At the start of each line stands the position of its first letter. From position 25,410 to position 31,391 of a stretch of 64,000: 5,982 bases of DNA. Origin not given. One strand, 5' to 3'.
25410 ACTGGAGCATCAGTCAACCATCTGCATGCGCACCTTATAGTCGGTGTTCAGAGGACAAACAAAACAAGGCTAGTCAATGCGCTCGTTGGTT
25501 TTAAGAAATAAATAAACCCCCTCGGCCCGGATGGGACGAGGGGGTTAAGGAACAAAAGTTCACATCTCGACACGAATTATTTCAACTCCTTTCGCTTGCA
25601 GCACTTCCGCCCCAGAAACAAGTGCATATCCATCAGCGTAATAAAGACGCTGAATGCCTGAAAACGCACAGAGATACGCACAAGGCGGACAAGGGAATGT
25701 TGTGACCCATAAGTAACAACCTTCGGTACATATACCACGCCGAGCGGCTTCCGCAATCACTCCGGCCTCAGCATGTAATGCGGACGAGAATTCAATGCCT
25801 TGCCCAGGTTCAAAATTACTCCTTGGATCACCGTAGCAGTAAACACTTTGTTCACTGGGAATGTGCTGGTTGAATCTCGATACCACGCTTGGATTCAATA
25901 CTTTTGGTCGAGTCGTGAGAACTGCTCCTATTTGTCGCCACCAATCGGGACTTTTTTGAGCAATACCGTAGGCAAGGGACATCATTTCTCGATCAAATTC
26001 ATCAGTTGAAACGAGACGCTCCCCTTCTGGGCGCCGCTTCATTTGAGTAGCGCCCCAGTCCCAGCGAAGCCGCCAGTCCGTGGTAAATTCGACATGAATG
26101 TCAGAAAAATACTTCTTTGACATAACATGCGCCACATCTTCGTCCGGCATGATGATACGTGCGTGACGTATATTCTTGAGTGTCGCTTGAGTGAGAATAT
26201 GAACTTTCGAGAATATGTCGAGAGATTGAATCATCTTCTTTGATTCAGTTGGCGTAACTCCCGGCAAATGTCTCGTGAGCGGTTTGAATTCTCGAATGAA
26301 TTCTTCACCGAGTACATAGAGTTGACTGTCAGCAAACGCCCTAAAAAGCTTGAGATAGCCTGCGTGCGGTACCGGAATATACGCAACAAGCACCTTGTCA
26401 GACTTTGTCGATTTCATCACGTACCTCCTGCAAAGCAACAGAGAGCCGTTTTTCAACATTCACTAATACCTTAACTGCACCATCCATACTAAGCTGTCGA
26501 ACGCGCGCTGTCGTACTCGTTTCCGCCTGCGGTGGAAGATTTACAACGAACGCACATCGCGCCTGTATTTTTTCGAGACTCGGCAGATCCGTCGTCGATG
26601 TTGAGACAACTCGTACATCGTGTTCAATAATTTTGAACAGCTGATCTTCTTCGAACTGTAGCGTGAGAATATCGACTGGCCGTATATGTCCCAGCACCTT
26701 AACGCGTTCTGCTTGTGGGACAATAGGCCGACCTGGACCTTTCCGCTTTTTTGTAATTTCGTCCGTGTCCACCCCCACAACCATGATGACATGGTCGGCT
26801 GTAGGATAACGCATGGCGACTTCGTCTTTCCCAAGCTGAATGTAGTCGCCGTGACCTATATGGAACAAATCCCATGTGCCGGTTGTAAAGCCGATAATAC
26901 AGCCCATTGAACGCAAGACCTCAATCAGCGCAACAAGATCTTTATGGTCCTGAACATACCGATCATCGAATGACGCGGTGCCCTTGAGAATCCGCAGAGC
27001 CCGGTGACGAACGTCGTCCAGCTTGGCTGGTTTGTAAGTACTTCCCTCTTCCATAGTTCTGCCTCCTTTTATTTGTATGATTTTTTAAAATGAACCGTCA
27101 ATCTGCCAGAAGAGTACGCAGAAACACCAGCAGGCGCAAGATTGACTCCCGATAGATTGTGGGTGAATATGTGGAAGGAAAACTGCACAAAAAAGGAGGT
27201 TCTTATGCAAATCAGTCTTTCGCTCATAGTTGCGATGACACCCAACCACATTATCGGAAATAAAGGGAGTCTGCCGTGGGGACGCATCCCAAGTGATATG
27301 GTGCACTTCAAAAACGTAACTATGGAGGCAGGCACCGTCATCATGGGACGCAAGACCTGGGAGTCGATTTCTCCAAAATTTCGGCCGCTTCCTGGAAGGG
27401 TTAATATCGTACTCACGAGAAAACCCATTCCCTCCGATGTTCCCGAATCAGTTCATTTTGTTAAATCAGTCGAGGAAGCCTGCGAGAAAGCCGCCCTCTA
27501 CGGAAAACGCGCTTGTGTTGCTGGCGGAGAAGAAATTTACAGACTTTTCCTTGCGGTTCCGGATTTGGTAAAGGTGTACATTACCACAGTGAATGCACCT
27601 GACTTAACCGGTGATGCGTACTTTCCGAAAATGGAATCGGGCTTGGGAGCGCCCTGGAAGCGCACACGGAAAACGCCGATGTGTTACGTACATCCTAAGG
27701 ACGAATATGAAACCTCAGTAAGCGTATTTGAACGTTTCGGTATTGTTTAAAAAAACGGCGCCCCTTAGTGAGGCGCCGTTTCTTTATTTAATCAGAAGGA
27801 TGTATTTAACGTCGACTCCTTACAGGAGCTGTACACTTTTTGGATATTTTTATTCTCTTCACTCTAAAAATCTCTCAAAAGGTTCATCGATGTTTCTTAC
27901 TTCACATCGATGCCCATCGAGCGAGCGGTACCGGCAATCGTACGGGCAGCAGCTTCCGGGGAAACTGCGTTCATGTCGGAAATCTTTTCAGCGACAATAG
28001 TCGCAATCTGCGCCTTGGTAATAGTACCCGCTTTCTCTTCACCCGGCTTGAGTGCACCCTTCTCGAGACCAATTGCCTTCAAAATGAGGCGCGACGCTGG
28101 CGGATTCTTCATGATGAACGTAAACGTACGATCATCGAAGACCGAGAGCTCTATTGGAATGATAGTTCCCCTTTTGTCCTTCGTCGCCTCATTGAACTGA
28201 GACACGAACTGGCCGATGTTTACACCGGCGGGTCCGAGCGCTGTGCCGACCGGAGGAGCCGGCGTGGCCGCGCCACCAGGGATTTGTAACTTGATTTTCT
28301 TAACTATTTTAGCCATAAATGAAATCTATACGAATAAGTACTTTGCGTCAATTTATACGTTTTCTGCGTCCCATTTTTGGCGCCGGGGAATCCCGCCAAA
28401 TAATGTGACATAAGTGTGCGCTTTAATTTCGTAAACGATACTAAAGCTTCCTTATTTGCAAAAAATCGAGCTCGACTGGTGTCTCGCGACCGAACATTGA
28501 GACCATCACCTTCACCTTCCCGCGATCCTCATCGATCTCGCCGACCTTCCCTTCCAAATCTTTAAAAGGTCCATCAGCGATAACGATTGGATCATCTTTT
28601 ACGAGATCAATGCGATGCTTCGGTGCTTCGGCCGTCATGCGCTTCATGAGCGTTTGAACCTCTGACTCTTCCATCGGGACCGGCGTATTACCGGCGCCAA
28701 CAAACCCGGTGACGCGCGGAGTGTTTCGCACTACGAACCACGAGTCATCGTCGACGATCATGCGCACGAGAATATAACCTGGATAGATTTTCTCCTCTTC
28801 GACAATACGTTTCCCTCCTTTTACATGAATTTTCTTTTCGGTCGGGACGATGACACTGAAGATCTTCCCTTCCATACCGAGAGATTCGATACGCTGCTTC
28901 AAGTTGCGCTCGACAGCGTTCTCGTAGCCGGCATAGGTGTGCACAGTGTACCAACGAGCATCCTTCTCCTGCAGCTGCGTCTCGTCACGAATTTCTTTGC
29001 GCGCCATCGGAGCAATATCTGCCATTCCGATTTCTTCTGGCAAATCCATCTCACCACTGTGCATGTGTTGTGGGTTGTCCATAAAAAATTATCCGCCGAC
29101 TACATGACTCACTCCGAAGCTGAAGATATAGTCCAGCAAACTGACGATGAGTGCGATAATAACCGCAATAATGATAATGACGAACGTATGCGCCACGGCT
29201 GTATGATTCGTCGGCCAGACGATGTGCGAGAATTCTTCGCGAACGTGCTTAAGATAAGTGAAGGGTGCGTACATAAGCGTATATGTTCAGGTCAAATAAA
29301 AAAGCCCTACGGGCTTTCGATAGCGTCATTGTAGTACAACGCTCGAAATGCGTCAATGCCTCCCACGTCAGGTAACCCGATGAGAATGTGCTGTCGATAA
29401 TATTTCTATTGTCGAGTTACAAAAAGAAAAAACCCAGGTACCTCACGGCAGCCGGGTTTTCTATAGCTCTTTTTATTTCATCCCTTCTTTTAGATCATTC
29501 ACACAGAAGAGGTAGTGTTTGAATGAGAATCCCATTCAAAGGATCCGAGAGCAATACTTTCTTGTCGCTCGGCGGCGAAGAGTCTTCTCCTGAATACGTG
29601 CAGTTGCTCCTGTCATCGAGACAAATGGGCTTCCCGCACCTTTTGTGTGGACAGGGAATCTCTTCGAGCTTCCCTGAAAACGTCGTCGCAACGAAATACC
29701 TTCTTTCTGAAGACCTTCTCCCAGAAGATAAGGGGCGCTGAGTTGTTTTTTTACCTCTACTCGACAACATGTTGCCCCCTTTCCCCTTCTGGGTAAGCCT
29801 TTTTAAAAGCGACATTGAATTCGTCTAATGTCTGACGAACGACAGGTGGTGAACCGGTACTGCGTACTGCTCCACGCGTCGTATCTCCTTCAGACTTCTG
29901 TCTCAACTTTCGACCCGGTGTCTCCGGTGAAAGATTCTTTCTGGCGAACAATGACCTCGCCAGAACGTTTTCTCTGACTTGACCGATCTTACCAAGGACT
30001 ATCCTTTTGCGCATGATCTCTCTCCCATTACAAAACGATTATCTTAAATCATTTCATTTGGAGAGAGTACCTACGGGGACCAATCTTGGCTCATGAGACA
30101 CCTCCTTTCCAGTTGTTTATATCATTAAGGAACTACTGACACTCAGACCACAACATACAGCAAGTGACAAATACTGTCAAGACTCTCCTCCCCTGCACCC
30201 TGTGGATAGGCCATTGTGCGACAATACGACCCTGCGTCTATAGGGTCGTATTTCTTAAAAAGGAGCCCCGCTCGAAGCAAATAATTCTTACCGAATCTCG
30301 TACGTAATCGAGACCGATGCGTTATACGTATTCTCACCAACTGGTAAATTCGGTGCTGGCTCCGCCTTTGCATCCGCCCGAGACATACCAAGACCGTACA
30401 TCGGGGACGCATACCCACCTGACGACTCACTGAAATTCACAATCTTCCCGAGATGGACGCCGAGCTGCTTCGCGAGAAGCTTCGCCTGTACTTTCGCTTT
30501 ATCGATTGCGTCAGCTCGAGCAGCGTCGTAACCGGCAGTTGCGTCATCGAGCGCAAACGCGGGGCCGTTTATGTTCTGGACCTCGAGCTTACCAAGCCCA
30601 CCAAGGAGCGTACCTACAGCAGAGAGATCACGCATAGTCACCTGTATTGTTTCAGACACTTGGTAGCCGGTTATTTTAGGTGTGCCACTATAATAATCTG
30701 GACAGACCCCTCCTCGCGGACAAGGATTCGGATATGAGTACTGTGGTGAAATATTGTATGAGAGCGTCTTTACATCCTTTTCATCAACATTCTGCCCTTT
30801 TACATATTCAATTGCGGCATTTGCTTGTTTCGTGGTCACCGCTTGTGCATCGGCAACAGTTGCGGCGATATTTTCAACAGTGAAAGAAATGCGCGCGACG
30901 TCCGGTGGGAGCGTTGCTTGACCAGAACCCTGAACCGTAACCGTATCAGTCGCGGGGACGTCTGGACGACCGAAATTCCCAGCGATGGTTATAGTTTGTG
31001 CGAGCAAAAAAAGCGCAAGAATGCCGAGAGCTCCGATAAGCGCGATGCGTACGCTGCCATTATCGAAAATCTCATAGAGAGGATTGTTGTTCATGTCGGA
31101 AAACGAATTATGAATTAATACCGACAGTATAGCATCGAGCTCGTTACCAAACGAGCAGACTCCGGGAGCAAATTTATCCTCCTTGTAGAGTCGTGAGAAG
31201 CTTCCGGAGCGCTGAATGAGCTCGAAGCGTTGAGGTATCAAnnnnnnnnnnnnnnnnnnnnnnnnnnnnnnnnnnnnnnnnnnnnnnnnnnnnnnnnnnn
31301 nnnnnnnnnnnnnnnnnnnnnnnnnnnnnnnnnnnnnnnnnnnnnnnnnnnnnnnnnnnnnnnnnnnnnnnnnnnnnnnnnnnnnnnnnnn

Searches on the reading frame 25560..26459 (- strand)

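Call 14: search_protein_families(library=pfam, proteins=[window:25560-26459:-], max_evalue=0.001)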
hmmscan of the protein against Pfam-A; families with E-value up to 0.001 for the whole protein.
window:25560-26459:- (299 aa): 2 families
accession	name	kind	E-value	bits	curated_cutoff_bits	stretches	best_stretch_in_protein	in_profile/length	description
PF00383.29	dCMP_cyt_deam_1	-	5.4e-11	42.7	25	1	155-275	3-101/102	Cytidine and deoxycytidylate deaminase zinc-binding region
PF14437.12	MafB19-deam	-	8e-07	29.5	27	1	226-278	49-103/142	MafB19-like deaminase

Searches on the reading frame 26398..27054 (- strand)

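Call 57: search_protein_families(library=pfam, proteins=[window:26398-27054:-], max_evalue=0.001)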
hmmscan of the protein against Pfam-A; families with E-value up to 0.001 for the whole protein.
window:26398-27054:- (218 aa): 1 family
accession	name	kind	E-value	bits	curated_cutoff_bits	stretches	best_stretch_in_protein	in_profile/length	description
PF01467.32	CTP_transf_like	-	6.5e-07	30.1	21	1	57-131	2-64/133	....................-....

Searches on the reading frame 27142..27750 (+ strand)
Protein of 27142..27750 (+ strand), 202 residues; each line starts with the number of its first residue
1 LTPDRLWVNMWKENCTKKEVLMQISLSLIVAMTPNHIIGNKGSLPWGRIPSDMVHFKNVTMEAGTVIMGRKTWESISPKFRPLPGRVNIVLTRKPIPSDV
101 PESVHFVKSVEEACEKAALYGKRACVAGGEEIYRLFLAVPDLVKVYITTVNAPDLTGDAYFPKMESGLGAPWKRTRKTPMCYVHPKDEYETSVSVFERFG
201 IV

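Call 57: search_protein_families(library=pfam, proteins=[window:27142-27750:+], max_evalue=0.001)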
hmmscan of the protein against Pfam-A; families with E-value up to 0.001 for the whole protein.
window:27142-27750:+ (202 aa): 1 family
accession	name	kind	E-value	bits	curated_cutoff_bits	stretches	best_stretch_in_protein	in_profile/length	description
PF00186.24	DHFR_1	-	1.7e-36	125.8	25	1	26-197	2-158/159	Dihydrofolate reductase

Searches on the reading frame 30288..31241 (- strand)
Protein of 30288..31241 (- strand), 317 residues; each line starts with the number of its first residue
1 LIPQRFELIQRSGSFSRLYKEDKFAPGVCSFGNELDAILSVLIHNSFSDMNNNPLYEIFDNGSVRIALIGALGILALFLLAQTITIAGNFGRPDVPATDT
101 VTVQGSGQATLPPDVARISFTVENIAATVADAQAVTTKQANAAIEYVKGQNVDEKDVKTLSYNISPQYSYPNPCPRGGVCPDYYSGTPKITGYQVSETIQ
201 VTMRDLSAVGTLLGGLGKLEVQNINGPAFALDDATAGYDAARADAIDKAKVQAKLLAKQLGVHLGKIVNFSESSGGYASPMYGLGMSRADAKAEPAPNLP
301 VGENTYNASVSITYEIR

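Call 3: search_protein_families(library=pfam, proteins=[window:30288-31241:-], max_evalue=0.01)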
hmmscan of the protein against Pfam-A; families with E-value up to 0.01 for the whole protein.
window:30288-31241:- (317 aa): 1 family
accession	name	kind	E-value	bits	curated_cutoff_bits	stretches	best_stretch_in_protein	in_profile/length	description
PF04402.19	SIMPL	-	1e-46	160.2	25.2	1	101-314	1-205/205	Protein of unknown function (DUF541)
